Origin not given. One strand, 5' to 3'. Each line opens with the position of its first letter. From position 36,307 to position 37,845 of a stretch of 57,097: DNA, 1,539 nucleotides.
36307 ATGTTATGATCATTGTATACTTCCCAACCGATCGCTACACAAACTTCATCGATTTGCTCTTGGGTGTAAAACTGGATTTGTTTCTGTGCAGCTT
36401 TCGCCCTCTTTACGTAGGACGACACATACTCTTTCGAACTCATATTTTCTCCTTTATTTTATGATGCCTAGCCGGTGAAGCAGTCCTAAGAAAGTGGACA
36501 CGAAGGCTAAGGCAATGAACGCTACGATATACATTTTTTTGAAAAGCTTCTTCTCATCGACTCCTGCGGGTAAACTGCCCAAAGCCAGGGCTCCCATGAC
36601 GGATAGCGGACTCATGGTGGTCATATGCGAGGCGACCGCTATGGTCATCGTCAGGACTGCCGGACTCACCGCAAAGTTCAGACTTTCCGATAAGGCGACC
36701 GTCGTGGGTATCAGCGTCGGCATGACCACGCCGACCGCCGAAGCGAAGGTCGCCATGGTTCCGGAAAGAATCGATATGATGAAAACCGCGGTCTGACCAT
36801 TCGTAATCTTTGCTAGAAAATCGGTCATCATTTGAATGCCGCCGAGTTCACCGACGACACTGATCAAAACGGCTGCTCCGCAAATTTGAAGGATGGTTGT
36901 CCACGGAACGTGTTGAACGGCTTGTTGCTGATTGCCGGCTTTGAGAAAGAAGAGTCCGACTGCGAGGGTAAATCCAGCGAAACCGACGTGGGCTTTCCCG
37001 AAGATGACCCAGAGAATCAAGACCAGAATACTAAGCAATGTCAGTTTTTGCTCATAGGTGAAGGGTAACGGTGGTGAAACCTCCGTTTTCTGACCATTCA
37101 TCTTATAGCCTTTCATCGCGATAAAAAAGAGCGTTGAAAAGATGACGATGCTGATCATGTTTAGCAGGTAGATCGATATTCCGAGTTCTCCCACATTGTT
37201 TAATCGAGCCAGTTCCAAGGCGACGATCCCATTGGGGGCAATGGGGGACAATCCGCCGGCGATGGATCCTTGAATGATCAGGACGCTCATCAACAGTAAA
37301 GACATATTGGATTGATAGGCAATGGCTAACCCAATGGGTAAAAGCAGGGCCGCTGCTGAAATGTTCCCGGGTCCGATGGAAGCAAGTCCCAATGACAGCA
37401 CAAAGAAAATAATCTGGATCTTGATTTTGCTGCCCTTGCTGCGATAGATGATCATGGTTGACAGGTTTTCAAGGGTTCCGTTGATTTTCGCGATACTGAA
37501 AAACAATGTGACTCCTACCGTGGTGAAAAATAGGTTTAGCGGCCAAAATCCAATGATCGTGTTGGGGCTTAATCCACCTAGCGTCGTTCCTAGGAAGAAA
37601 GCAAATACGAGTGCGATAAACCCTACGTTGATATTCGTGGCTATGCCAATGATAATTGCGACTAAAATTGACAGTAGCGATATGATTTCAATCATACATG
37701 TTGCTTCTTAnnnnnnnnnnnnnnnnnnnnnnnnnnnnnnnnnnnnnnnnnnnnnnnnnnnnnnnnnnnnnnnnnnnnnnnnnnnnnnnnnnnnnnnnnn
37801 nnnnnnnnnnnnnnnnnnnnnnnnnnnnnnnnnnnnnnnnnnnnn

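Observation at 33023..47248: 14-gene sulfoquinovose operon: transketolase-type sulfoglycolysis ending in sulfoacetate plus ATP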

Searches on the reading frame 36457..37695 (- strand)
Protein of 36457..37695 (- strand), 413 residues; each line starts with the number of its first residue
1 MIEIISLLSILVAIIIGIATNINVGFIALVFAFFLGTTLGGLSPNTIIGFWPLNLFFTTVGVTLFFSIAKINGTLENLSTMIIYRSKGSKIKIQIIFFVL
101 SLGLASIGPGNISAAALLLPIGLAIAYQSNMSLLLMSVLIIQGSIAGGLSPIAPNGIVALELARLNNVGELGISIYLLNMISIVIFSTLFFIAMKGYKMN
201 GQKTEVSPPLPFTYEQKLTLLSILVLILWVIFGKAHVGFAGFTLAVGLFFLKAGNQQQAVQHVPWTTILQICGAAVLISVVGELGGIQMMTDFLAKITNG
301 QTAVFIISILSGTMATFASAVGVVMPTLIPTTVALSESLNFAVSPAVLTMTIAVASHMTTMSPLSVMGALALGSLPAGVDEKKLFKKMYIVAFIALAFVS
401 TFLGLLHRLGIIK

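Call 5: search_protein_families(library=pfam, proteins=[window:36457-37695:-])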
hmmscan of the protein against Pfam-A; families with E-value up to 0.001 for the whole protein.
window:36457-37695:- (413 aa): 2 families
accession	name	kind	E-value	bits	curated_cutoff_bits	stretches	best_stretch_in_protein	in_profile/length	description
PF07158.17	MatC_N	-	9.4e-31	107.3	23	1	2-148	3-149/149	Dicarboxylate carrier protein MatC N-terminus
PF03600.22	CitMHS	-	3.4e-18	66.3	31.9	1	14-353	4-336/336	Citrate transporter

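Call 6: search_protein_families(library=ncbifam, proteins=[window:36457-37695:-])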
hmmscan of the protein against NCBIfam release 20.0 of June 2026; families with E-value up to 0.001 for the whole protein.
window:36457-37695:- (413 aa): 0 families

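Call 34: find_homologous_proteins(query=window:36457-37695:-, max_evalue=0.00001)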
Query window:36457-37695:- (413 aa): 236 proteins with E <= 0.00001 among 8000 candidates; the best 120 are listed.
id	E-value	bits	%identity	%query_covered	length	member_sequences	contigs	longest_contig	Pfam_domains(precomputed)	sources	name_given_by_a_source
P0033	2.5e-243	825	99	100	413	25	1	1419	PF03600.23,PF07158.18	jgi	-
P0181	8.7e-235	797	95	100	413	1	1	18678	PF03600.23,PF07158.18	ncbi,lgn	-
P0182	7.5e-221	751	90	100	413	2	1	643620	PF03600.23,PF07158.18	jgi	jgi:di/tricarboxylate transporter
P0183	7.7e-219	744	90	95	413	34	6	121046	PF03600.23,PF07158.18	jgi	jgi:di/tricarboxylate transporter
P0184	9.2e-219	744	89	97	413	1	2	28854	PF03600.23,PF07158.18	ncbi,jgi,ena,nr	ncbi:MAG: hypothetical protein CVU94_02225 [Firmicutes bacterium HGW-Firmicutes-19]|jgi:di/tricarbox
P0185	5.6e-218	742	89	97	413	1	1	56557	PF03600.23,PF07158.18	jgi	-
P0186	6.0e-212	722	87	97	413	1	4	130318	PF03600.23,PF07158.18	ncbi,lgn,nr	ncbi:MAG: hypothetical protein Q8S15_07305 [Erysipelotrichaceae bacterium]|nr:hypothetical protein [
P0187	4.5e-211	719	85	100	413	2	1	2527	PF03600.23,PF07158.18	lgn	-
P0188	1.0e-204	698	85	95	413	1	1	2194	PF03600.23,PF07158.18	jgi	jgi:di/tricarboxylate transporter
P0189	1.0e-203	695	84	95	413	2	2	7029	PF03600.23,PF07158.18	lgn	-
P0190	6.7e-185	633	75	100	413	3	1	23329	PF03600.23,PF07158.18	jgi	jgi:di/tricarboxylate transporter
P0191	1.2e-165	569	99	69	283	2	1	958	PF03600.23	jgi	jgi:di/tricarboxylate transporter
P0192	6.4e-162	557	67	100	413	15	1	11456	PF03600.23,PF07158.18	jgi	-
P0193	6.9e-153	527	65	100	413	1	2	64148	PF03600.23,PF07158.18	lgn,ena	-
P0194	3.0e-151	522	64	100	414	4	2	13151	PF03600.23,PF07158.18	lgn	-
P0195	3.2e-146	505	61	100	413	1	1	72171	PF03600.23,PF07158.18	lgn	-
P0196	3.6e-144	499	62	100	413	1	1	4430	PF03600.23,PF07158.18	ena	-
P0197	4.1e-144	498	62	100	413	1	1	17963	PF03600.23,PF07158.18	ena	-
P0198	1.5e-143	497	61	99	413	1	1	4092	PF03600.23,PF07158.18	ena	-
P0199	2.9e-143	496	62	100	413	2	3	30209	PF03600.23,PF07158.18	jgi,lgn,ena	-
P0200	5.2e-143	495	61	99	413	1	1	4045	PF03600.23,PF07158.18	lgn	-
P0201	7.9e-143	494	60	100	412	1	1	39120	PF03600.23,PF07158.18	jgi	jgi:di/tricarboxylate transporter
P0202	1.2e-142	494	60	99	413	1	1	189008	PF03600.23,PF07158.18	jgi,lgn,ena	-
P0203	1.7e-142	493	60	99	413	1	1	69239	PF03600.23,PF07158.18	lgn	-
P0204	1.8e-142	493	60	99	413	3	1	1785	PF03600.23,PF07158.18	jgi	-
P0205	3.9e-142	492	60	99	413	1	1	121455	PF03600.23,PF07158.18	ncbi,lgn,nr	ncbi:MAG: hypothetical protein K9L02_01100 [Acholeplasmataceae bacterium]|nr:hypothetical protein [A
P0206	1.9e-141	490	61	100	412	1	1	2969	PF03600.23,PF07158.18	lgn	-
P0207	8.6e-141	488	62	95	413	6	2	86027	PF03600.23,PF07158.18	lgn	-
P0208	2.8e-140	486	61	100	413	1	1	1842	PF03600.23,PF07158.18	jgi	-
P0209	3.3e-140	486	60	100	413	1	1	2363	PF03600.23,PF07158.18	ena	-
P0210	5.5e-140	485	60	100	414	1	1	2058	PF03600.23,PF07158.18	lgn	-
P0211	7.1e-140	485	59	100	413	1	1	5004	PF03600.23,PF07158.18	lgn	-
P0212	1.1e-139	484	61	98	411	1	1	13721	PF03600.23,PF07158.18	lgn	-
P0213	1.8e-139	483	60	99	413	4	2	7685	PF03600.23,PF07158.18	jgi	jgi:di/tricarboxylate transporter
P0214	1.9e-139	483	60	97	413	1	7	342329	PF03600.23,PF07158.18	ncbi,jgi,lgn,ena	-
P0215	2.1e-139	483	60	100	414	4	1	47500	PF03600.23,PF07158.18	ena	-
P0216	2.6e-139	483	59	99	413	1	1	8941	PF03600.23,PF07158.18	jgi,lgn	-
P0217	2.7e-139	483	59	99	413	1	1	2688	PF03600.23,PF07158.18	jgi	-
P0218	2.7e-139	483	61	100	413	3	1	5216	PF03600.23,PF07158.18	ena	-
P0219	2.8e-139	483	59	99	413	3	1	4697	PF03600.23,PF07158.18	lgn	-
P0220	3.0e-139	483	61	99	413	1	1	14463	PF03600.23,PF07158.18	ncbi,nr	ncbi:MAG: hypothetical protein JXC31_00750 [Acholeplasmataceae bacterium]|nr:hypothetical protein [A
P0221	3.1e-139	482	60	99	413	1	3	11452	PF03600.23,PF07158.18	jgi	-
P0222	3.3e-139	482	59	100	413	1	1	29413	PF03600.23,PF07158.18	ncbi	-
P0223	2.0e-138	480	60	99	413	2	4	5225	PF03600.23,PF07158.18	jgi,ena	jgi:di/tricarboxylate transporter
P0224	2.3e-138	480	60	97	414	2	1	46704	PF03600.23,PF07158.18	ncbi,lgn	-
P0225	3.0e-138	479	58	99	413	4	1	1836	PF03600.23,PF07158.18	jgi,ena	-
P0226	4.9e-138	479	59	99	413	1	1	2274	PF03600.23,PF07158.18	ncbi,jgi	-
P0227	4.9e-138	478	60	99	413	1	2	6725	PF03600.23,PF07158.18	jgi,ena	-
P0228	5.1e-138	478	60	100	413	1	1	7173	PF03600.23,PF07158.18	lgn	-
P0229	6.1e-138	478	60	99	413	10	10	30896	PF03600.23,PF07158.18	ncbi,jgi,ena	jgi:di/tricarboxylate transporter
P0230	9.6e-138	478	61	98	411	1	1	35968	PF03600.23,PF07158.18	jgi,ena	-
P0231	1.3e-137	477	58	100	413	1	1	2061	PF03600.23,PF07158.18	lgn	-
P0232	1.6e-137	477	61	97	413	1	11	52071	PF03600.23,PF07158.18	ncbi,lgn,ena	-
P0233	1.7e-137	477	59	99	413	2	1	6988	PF03600.23,PF07158.18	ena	-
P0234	1.9e-137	477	60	99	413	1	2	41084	PF03600.23,PF07158.18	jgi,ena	-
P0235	2.2e-137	476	59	99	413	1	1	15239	PF03600.23,PF07158.18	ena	-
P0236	2.6e-137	476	60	100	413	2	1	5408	PF03600.23,PF07158.18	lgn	-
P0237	3.2e-137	476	58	100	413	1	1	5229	PF03600.23,PF07158.18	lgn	-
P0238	3.4e-137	476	60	99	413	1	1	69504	PF03600.23,PF07158.18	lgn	-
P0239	4.0e-137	476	59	100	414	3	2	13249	PF03600.23,PF07158.18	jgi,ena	jgi:di/tricarboxylate transporter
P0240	6.5e-137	475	58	97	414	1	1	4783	PF03600.23,PF07158.18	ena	-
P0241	1.1e-136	474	59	99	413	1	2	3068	PF03600.23,PF07158.18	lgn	-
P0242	1.2e-136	474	61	97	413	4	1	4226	PF03600.23,PF07158.18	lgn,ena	-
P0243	1.3e-136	474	59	99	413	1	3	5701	PF03600.23,PF07158.18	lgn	-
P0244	2.2e-136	473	58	100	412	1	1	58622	PF03600.23,PF07158.18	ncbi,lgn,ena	-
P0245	2.3e-136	473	58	100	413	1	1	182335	PF03600.23,PF07158.18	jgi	-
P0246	3.2e-136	473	58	100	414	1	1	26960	PF03600.23,PF07158.18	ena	-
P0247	3.5e-136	472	59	100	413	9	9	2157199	PF03600.23,PF07158.18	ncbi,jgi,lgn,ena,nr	ncbi:hypothetical protein BK011_09250 [Tenericutes bacterium MZ-XQ]|jgi:di/tricarboxylate transporte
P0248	4.0e-136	472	58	100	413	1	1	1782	PF03600.23,PF07158.18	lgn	-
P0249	5.8e-136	472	60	99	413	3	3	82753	PF03600.23,PF07158.18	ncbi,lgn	-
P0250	1.1e-135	471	61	99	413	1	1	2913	PF03600.23,PF07158.18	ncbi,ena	-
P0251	2.0e-135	470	58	100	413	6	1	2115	PF03600.23,PF07158.18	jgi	jgi:di/tricarboxylate transporter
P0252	2.6e-135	470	58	100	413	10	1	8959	PF03600.23,PF07158.18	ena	-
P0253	2.7e-135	469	59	100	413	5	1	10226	PF03600.23,PF07158.18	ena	-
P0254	5.4e-135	468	59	99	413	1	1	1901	PF03600.23,PF07158.18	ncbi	-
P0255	8.4e-135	468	57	100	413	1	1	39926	PF03600.23,PF07158.18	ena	-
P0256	1.3e-134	467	57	100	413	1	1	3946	PF03600.23,PF07158.18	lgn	-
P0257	2.5e-134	466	60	97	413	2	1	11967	PF03600.23,PF07158.18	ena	-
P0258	2.6e-134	466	58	99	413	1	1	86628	PF03600.23,PF07158.18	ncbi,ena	-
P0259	3.5e-134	466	58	100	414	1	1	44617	PF03600.23,PF07158.18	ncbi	-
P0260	4.2e-134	466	58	100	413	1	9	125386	PF03600.23,PF07158.18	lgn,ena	-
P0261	5.0e-134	465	58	98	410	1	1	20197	PF03600.23,PF07158.18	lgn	-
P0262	6.1e-134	465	57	100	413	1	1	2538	PF03600.23,PF07158.18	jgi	jgi:di/tricarboxylate transporter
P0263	6.9e-134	465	58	100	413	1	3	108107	PF03600.23,PF07158.18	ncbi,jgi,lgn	jgi:di/tricarboxylate transporter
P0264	8.0e-134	465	59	98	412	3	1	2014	PF03600.23,PF07158.18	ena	-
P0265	9.8e-134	464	58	100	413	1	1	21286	PF03600.23,PF07158.18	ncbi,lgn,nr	ncbi:MAG: hypothetical protein K9L26_00280 [Candidatus Izimaplasma sp.]|nr:hypothetical protein [Can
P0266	1.7e-133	464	58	99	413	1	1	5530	PF03600.23,PF07158.18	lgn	-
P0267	2.1e-133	463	57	100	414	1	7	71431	PF03600.23,PF07158.18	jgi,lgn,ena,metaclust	jgi:di/tricarboxylate transporter|metaclust:\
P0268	4.2e-133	462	58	99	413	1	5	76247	PF03600.23,PF07158.18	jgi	jgi:di/tricarboxylate transporter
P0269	5.6e-133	462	57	100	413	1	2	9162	PF03600.23,PF07158.18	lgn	-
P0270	7.9e-133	461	57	100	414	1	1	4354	PF03600.23,PF07158.18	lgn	-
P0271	1.3e-132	461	58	97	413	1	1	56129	PF03600.23,PF07158.18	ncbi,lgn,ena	-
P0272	3.3e-132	459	58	100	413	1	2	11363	PF03600.23,PF07158.18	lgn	-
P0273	3.8e-132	459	59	99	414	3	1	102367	PF03600.23,PF07158.18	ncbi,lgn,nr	ncbi:MAG: hypothetical protein EA374_05150 [Acholeplasmatales bacterium]|nr:MAG: hypothetical protei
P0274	7.9e-132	458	57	100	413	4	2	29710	PF03600.23,PF07158.18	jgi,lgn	jgi:di/tricarboxylate transporter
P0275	1.4e-131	457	58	100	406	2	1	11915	PF03600.23,PF07158.18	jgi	jgi:hypothetical protein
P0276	2.7e-131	456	57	100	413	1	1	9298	PF03600.23,PF07158.18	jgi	jgi:di/tricarboxylate transporter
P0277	5.4e-131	455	58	97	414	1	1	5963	PF03600.23,PF07158.18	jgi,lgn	-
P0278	1.3e-130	454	56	99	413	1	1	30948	PF03600.23,PF07158.18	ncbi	-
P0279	3.0e-130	453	56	100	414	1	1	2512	PF03600.23,PF07158.18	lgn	-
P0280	4.1e-129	449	57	100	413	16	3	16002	PF03600.23,PF07158.18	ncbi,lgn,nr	ncbi:MAG: SLC13 family permease [Acholeplasmataceae bacterium]|nr:hypothetical protein [Acholeplasma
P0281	1.0e-128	448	56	97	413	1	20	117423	PF03600.23,PF07158.18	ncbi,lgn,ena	-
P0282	1.4e-128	447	57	100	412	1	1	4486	PF03600.23,PF07158.18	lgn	-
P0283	3.8e-128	446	57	100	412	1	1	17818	PF03600.23,PF07158.18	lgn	-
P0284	6.9e-128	445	56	100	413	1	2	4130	PF03600.23,PF07158.18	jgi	jgi:di/tricarboxylate transporter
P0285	1.0e-127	445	59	97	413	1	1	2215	PF03600.23,PF07158.18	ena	-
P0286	1.1e-127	445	57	99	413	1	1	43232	PF03600.23,PF07158.18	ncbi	-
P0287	1.7e-127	444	57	99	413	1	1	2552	PF03600.23,PF07158.18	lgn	-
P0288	2.6e-127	443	57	99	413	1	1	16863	PF03600.23,PF07158.18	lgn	-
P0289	2.9e-127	443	57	99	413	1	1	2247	PF03600.23,PF07158.18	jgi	-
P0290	3.8e-127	443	57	99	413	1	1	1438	PF03600.23,PF07158.18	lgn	-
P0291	5.1e-127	442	56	100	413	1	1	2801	PF03600.23,PF07158.18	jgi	jgi:di/tricarboxylate transporter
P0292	2.8e-126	440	56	99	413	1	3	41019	PF03600.23,PF07158.18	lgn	-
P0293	5.4e-125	436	55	100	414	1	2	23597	PF03600.23,PF07158.18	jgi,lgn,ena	-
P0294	6.7e-125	435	56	100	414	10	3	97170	PF03600.23,PF07158.18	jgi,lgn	jgi:di/tricarboxylate transporter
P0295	8.6e-125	435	56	97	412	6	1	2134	PF03600.23,PF07158.18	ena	-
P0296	8.7e-125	435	54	100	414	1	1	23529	PF03600.23,PF07158.18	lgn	-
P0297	1.7e-124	434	56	100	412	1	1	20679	PF03600.23,PF07158.18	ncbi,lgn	-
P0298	2.9e-124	433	57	99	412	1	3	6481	PF03600.23,PF07158.18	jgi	jgi:di/tricarboxylate transporter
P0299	2.9e-124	433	57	99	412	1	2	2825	PF03600.23,PF07158.18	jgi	jgi:di/tricarboxylate transporter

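Call 35: find_encoding_contigs(protein=P0247, flank=10000, max_places=2)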
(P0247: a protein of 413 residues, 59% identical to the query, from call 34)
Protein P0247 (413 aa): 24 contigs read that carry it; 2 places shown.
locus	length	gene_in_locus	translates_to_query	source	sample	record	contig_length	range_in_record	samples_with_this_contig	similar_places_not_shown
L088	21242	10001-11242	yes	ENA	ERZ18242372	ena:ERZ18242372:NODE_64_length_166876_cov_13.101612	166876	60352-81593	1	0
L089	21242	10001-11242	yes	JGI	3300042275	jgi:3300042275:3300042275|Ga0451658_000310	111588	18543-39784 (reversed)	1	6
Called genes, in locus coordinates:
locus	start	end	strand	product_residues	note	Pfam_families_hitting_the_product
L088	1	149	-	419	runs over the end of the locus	PF07613:DUF1576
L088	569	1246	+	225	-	PF16161:DUF4867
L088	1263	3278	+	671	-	PF13802:Gal_mutarotas_2 (faint), PF01055:Glyco_hydro_31_2nd, PF21365:Glyco_hydro_31_3rd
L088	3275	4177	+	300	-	PF00528:BPD_transp_1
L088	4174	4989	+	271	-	PF00528:BPD_transp_1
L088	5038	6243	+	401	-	PF01547:SBP_bac_1, PF13416:SBP_bac_8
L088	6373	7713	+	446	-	-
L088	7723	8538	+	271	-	PF00456:Transketolase_N, PF09364:XFP_N (weak), PF00676:E1_dh, PF13292:DXP_synthase_N (weak)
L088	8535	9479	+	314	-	PF02779:Transket_pyr, PF02780:Transketolase_C, PF22613:Transketolase_C_1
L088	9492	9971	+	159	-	PF02502:LacAB_rpiB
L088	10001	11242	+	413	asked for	PF03600:CitMHS, PF07158:MatC_N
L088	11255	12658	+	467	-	PF00171:Aldedh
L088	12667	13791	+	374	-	PF02222:ATP-grasp, PF02786:CPSase_L_D2, PF08442:ATP-grasp_2, PF13549:ATP-grasp_5, PF24948:Citrate_synth_N, PF00549:Ligase_CoA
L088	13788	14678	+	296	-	PF02629:CoA_binding, PF13380:CoA_binding_2 (weak), PF13607:Succ_CoA_lig, PF00549:Ligase_CoA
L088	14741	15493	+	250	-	PF00392:GntR, PF07702:UTRA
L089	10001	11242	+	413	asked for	PF03600:CitMHS, PF07158:MatC_N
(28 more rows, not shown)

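Call 36: find_encoding_contigs(protein=P0273, flank=10000, max_places=1)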
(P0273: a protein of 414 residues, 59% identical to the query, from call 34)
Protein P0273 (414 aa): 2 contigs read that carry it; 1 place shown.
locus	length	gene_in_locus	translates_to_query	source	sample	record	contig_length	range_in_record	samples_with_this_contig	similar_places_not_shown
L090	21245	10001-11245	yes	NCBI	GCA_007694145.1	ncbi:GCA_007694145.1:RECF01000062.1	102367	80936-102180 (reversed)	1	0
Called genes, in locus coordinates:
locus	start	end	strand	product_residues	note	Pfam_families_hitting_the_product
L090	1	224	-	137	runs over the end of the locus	PF14681:UPRTase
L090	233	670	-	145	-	PF02502:LacAB_rpiB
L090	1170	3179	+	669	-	PF01055:Glyco_hydro_31_2nd, PF21365:Glyco_hydro_31_3rd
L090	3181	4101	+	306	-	PF00528:BPD_transp_1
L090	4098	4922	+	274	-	PF00528:BPD_transp_1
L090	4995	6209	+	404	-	PF01547:SBP_bac_1, PF13416:SBP_bac_8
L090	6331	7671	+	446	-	PF02952:Fucose_iso_C (weak)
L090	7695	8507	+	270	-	PF00456:Transketolase_N, PF13292:DXP_synthase_N, PF00676:E1_dh (weak)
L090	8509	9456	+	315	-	PF02779:Transket_pyr, PF02780:Transketolase_C, PF22613:Transketolase_C_1 (weak)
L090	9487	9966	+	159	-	PF02502:LacAB_rpiB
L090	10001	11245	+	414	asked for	PF03600:CitMHS, PF07158:MatC_N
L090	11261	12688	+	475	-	PF00171:Aldedh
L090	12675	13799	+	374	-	PF02222:ATP-grasp (weak), PF08442:ATP-grasp_2, PF13549:ATP-grasp_5, PF24948:Citrate_synth_N, PF00549:Ligase_CoA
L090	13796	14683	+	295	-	PF02629:CoA_binding, PF13380:CoA_binding_2 (weak), PF13607:Succ_CoA_lig, PF00549:Ligase_CoA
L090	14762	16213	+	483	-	PF07690:MFS_1, PF13347:MFS_2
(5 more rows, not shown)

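Call 37: find_encoding_contigs(protein=P0184, flank=10000, max_places=1)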
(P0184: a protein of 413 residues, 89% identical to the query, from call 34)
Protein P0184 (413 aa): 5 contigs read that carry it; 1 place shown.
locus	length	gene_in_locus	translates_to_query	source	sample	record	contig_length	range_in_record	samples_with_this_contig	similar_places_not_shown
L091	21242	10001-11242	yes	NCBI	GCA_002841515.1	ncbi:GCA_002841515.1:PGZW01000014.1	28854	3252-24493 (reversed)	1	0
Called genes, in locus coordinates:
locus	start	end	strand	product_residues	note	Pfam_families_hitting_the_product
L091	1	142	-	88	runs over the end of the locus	PF05016:ParE_toxin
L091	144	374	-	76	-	PF19807:DUF6290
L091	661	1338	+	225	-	PF16161:DUF4867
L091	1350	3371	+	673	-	PF13802:Gal_mutarotas_2 (weak), PF01055:Glyco_hydro_31_2nd, PF21365:Glyco_hydro_31_3rd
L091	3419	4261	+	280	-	PF00528:BPD_transp_1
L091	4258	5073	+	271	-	PF00528:BPD_transp_1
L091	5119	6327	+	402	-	PF01547:SBP_bac_1, PF13416:SBP_bac_8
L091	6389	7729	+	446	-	-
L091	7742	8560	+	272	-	PF00456:Transketolase_N, PF13292:DXP_synthase_N (weak), PF09364:XFP_N (faint), PF00676:E1_dh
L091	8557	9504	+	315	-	PF02779:Transket_pyr, PF02780:Transketolase_C, PF22613:Transketolase_C_1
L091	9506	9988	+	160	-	PF02502:LacAB_rpiB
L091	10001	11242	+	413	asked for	PF03600:CitMHS, PF07158:MatC_N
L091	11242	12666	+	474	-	PF00171:Aldedh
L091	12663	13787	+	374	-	PF02222:ATP-grasp (weak), PF08442:ATP-grasp_2, PF13549:ATP-grasp_5 (weak), PF24948:Citrate_synth_N, PF00549:Ligase_CoA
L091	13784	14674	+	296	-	PF02629:CoA_binding, PF13380:CoA_binding_2 (weak), PF13607:Succ_CoA_lig, PF00549:Ligase_CoA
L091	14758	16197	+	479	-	PF07690:MFS_1, PF13347:MFS_2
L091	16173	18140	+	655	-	PF13802:Gal_mutarotas_2 (faint), PF01055:Glyco_hydro_31_2nd, PF21365:Glyco_hydro_31_3rd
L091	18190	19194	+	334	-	PF00480:ROK (weak)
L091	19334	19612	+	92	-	PF02604:PhdYeFM_antitox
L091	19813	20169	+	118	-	PF01325:Fe_dep_repress, PF02742:Fe_dep_repr_C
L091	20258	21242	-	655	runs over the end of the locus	PF00884:Sulfatase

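Call 38: find_encoding_contigs(protein=P0186, flank=10000, max_places=1)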
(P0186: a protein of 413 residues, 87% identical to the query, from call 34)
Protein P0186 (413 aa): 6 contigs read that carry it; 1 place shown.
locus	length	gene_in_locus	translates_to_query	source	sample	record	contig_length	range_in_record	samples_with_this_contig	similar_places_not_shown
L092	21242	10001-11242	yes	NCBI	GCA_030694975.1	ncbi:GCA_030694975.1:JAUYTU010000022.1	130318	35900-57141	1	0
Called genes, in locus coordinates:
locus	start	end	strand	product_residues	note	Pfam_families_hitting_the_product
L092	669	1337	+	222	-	PF16161:DUF4867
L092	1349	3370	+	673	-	PF13802:Gal_mutarotas_2 (faint), PF01055:Glyco_hydro_31_2nd, PF21365:Glyco_hydro_31_3rd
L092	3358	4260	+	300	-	PF00528:BPD_transp_1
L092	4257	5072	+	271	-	PF00528:BPD_transp_1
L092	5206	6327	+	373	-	PF01547:SBP_bac_1, PF13416:SBP_bac_8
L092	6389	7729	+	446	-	-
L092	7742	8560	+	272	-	PF00456:Transketolase_N, PF13292:DXP_synthase_N, PF00676:E1_dh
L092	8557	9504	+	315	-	PF02779:Transket_pyr, PF02780:Transketolase_C, PF22613:Transketolase_C_1 (weak)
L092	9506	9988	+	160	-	PF02502:LacAB_rpiB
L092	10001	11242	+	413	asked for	PF03600:CitMHS, PF07158:MatC_N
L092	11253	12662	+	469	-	PF00171:Aldedh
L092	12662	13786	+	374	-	PF02222:ATP-grasp (weak), PF08442:ATP-grasp_2, PF13549:ATP-grasp_5, PF24948:Citrate_synth_N, PF00549:Ligase_CoA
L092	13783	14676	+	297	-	PF02629:CoA_binding, PF13380:CoA_binding_2 (faint), PF13607:Succ_CoA_lig, PF00549:Ligase_CoA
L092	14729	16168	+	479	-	PF07690:MFS_1, PF13347:MFS_2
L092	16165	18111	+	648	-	PF13802:Gal_mutarotas_2 (weak), PF01055:Glyco_hydro_31_2nd, PF21365:Glyco_hydro_31_3rd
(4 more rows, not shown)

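Call 39: find_encoding_contigs(protein=P0190, flank=10000, max_places=1)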
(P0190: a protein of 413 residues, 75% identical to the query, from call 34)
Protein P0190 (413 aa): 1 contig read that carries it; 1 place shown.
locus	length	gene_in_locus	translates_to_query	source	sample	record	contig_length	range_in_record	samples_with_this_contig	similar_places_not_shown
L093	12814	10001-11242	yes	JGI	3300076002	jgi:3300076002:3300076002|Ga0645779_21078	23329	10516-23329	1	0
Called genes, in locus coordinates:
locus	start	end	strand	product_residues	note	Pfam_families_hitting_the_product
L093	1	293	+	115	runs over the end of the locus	-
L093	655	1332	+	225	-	PF16161:DUF4867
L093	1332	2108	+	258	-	PF13802:Gal_mutarotas_2 (weak)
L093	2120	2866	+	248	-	PF01055:Glyco_hydro_31_2nd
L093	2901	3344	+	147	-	PF21365:Glyco_hydro_31_3rd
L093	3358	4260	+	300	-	PF00528:BPD_transp_1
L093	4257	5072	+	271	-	PF00528:BPD_transp_1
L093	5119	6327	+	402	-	PF01547:SBP_bac_1, PF13416:SBP_bac_8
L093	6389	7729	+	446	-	PF02952:Fucose_iso_C (weak)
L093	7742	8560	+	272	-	PF00456:Transketolase_N, PF13292:DXP_synthase_N (weak), PF00676:E1_dh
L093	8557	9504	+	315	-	PF02779:Transket_pyr, PF02780:Transketolase_C, PF22613:Transketolase_C_1 (weak)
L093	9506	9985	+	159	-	PF02502:LacAB_rpiB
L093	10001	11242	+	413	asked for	PF03600:CitMHS, PF07158:MatC_N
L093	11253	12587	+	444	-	PF00171:Aldedh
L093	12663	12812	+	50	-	?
